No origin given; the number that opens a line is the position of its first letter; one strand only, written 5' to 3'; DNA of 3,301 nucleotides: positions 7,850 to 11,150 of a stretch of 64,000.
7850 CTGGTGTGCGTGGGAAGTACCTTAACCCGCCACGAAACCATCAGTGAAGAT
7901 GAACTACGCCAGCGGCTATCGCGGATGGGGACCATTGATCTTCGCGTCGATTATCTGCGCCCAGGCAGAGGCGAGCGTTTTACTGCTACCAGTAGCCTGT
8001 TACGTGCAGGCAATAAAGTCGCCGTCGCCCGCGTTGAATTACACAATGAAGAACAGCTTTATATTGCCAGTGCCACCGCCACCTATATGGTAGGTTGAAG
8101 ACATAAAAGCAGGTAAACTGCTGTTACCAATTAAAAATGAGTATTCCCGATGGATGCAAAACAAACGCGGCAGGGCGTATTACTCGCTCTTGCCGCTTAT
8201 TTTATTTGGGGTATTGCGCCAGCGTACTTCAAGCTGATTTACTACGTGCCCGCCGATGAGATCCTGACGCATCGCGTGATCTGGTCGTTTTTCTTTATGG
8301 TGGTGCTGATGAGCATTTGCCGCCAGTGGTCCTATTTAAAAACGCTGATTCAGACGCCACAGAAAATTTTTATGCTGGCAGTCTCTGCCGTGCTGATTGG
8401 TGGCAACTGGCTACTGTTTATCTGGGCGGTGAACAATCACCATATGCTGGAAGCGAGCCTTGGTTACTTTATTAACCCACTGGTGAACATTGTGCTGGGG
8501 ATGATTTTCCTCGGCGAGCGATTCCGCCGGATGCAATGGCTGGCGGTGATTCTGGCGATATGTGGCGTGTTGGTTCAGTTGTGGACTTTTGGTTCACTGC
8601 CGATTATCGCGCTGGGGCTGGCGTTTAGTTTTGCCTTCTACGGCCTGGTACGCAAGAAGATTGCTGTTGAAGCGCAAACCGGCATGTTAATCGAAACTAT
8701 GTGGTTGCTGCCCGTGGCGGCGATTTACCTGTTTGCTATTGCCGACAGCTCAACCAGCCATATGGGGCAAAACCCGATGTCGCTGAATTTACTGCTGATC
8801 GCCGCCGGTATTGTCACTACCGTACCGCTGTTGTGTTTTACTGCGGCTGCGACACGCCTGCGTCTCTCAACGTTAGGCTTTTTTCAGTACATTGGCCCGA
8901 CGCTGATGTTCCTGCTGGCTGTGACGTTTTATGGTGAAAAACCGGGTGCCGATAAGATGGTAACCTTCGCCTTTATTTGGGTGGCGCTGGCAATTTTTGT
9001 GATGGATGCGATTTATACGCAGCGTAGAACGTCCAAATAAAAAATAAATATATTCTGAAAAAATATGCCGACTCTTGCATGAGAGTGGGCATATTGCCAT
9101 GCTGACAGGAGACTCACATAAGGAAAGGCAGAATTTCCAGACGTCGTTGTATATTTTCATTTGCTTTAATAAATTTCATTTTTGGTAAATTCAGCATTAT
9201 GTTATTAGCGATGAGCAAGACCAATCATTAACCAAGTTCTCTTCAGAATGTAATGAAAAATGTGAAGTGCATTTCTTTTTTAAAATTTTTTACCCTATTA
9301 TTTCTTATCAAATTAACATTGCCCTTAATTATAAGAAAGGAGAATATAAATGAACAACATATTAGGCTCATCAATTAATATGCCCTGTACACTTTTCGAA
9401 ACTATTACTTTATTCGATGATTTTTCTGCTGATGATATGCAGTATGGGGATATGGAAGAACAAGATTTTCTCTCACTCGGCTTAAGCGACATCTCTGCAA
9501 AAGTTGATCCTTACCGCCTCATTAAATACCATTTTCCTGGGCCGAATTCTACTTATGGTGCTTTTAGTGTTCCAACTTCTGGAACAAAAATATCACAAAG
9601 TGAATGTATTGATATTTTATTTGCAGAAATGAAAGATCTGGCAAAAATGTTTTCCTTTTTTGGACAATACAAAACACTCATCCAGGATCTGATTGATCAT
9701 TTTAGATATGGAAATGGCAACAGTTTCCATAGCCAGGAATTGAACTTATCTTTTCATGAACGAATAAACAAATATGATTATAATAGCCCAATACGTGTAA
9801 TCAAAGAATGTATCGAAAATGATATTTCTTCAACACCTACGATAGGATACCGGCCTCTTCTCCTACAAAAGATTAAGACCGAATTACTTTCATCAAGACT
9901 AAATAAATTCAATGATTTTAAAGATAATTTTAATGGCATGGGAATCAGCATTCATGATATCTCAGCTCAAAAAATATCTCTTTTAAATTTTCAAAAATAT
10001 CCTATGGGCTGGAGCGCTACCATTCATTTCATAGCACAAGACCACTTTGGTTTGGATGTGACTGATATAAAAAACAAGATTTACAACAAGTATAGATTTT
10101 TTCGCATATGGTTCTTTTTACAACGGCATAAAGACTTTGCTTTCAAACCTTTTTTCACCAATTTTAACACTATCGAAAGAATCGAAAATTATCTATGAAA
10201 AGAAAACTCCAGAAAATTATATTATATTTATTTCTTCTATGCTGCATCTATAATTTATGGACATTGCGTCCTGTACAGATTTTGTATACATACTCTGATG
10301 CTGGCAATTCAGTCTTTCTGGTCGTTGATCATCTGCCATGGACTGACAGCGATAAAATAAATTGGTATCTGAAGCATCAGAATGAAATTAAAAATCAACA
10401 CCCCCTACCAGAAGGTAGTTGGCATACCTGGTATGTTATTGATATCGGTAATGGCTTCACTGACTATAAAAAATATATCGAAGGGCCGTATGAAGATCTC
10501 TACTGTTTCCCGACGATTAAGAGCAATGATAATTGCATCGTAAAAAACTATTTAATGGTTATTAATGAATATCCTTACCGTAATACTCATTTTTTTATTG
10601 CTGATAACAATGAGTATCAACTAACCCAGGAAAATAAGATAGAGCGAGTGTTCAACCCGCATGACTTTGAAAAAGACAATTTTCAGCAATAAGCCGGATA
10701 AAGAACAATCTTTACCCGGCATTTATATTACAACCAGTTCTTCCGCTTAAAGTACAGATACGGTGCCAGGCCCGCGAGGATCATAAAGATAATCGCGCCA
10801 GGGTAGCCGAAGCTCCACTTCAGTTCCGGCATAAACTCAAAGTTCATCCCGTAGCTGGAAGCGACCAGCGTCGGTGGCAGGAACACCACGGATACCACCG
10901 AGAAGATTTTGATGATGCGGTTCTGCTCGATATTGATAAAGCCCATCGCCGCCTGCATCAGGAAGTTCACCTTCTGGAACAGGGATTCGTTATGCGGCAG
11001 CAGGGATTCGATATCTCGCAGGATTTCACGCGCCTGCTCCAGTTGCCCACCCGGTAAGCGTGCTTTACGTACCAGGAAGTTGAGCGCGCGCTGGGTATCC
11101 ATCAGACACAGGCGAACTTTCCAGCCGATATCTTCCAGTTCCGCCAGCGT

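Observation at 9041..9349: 309-bp AT-rich leader with an imperfect palindrome upstream of the cassette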

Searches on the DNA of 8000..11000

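Call 8: search_rna_families(source=window, start=8000, end=11000, threshold=evalue, max_evalue=5)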
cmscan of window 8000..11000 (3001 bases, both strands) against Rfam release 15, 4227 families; matches with E-value up to 5: 3.
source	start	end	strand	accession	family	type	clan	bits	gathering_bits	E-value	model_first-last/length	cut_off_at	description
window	8990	9066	+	RF00344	snoZ267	Gene; snRNA; snoRNA; CD-box;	-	21.4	43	0.86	1-73/73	no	Small nucleolar RNA Z267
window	10945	10990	+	RF02534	Noro_CRE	Cis-reg;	-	20.3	35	0.24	1-52/52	no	Norovirus cis-acting replication element (CRE)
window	10593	10674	+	RF01290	SNORD10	Gene; snRNA; snoRNA; CD-box;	-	18.4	37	0.6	1-139/139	no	Small nucleolar RNA SNORD10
